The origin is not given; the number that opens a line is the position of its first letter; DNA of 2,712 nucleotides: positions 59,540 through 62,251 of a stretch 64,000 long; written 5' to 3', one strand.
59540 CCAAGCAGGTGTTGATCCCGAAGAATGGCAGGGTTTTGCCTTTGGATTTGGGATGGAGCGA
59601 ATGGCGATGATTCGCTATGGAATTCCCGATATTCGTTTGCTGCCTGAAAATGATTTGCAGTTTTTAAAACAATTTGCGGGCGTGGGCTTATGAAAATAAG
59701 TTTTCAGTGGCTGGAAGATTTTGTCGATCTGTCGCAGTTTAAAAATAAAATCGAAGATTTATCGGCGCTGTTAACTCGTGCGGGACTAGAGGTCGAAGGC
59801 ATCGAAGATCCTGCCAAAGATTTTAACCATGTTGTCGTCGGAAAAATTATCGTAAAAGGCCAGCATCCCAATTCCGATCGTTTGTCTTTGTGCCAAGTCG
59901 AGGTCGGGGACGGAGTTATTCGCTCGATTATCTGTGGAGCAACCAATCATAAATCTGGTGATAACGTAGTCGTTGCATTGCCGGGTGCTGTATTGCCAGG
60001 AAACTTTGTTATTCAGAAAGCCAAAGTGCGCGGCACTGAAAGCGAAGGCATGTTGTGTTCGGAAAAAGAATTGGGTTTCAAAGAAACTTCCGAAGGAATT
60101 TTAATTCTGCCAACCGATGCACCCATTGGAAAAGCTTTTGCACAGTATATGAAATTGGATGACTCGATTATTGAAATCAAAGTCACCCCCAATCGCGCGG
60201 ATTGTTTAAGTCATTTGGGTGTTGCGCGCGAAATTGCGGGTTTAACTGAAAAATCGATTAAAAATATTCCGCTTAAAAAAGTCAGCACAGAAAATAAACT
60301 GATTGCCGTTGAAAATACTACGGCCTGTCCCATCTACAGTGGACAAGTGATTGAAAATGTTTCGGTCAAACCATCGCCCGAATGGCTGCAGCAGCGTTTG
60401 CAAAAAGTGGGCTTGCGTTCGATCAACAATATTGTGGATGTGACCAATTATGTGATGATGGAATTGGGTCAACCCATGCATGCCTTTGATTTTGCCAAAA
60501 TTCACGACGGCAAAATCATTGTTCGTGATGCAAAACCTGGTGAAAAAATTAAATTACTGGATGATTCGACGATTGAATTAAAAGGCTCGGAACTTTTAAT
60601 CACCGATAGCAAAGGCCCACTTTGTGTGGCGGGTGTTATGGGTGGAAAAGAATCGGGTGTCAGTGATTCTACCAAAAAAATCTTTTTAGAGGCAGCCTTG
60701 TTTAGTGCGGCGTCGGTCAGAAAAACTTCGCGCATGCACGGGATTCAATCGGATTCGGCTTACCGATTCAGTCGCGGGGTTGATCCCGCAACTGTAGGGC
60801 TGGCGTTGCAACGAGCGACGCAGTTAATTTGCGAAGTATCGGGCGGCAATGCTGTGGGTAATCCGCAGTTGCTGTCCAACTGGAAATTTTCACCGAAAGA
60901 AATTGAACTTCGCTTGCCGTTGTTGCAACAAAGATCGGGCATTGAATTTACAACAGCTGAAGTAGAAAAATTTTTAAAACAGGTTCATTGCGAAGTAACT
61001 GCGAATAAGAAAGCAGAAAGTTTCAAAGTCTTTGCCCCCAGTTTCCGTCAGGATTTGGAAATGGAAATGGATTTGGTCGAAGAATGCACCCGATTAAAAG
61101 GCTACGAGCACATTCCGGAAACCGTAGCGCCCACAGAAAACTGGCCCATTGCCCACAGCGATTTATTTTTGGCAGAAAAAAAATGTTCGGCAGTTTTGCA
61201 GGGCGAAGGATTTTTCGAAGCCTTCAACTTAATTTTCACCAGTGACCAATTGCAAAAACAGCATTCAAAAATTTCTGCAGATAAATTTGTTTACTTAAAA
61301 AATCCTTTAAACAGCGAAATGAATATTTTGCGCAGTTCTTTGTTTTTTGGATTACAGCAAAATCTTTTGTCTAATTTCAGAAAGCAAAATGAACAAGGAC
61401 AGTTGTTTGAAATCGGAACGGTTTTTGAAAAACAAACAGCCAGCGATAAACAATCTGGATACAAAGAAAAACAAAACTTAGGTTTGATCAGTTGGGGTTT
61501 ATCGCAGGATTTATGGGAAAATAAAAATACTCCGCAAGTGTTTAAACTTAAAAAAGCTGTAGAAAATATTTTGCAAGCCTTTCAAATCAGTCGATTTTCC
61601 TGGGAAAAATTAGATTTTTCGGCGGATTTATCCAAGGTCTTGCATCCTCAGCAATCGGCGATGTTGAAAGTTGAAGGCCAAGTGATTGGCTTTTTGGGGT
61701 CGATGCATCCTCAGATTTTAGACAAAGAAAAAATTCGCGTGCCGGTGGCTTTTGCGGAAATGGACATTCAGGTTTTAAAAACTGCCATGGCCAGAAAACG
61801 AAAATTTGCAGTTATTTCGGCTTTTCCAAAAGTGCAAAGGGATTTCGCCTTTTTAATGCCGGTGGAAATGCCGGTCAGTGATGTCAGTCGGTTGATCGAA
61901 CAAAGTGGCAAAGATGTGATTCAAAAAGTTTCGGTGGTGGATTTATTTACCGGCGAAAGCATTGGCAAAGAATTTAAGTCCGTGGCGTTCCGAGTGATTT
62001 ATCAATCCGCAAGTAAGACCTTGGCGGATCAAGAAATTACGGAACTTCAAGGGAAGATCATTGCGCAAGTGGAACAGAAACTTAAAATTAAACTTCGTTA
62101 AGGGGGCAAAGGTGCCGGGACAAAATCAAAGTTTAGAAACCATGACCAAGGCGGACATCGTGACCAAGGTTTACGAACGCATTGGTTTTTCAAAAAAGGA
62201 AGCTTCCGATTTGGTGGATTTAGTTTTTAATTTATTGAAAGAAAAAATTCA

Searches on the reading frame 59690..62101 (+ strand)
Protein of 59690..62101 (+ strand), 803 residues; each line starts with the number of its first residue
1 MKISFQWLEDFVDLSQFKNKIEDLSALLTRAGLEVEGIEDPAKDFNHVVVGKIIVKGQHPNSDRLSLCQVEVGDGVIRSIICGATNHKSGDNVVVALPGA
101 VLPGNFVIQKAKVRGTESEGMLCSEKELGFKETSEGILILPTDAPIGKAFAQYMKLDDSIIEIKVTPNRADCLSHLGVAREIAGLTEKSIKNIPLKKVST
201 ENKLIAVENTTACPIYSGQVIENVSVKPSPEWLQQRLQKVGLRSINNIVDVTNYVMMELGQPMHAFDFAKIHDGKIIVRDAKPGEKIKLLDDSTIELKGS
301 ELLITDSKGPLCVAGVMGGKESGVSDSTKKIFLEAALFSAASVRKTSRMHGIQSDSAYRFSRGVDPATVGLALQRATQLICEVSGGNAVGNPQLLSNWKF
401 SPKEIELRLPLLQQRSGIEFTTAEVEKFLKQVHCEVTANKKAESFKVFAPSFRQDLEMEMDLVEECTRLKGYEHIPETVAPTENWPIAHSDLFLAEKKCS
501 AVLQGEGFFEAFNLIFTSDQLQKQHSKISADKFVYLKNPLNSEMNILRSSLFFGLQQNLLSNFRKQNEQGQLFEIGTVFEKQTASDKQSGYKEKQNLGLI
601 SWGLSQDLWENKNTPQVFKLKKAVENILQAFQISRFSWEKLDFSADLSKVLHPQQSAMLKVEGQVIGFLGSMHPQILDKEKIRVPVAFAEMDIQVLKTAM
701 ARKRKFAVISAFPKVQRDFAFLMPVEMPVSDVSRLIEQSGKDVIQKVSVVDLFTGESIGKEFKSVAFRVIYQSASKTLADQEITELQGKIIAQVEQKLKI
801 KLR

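Call 18: search_protein_families(library=ncbifam, proteins=[window:59690-62101:+])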
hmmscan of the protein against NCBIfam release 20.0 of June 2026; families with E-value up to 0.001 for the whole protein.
window:59690-62101:+ (803 aa): 8 families
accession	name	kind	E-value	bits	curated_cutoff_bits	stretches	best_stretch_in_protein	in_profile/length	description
TIGR00472.1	pheT_bact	equivalog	4.6e-245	815.6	402.65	1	1-803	1-798/798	phenylalanine--tRNA ligase subunit beta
NF001882.0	PRK00629.5-4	equivalog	5.5e-67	226.6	527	1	1-757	1-700/725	phenylalanine--tRNA ligase subunit beta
NF045760.1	YtpR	equivalog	1.2e-33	116.5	100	1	42-150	79-185/185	YtpR family tRNA-binding protein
TIGR00471.1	pheT_arch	equivalog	2.4e-30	105.5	282.65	2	402-696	277-550/551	phenylalanine--tRNA ligase subunit beta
NF045867.1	PheT_Nterm_rel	equivalog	1.7e-17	64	120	1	43-131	84-171/171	TyrS-associated PheT N-terminal domain-related protein TapR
NF001879.0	PRK00629.5-1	equivalog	2.1e-15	56.3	840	1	4-278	4-275/718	phenylalanine--tRNA ligase subunit beta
TIGR00469.1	pheS_mito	equivalog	1.8e-09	36.8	258.35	1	704-798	349-447/451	phenylalanine--tRNA ligase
NF007492.0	PRK10089.1-1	equivalog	3.1e-06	27.1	150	1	48-141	14-99/110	tRNA-binding protein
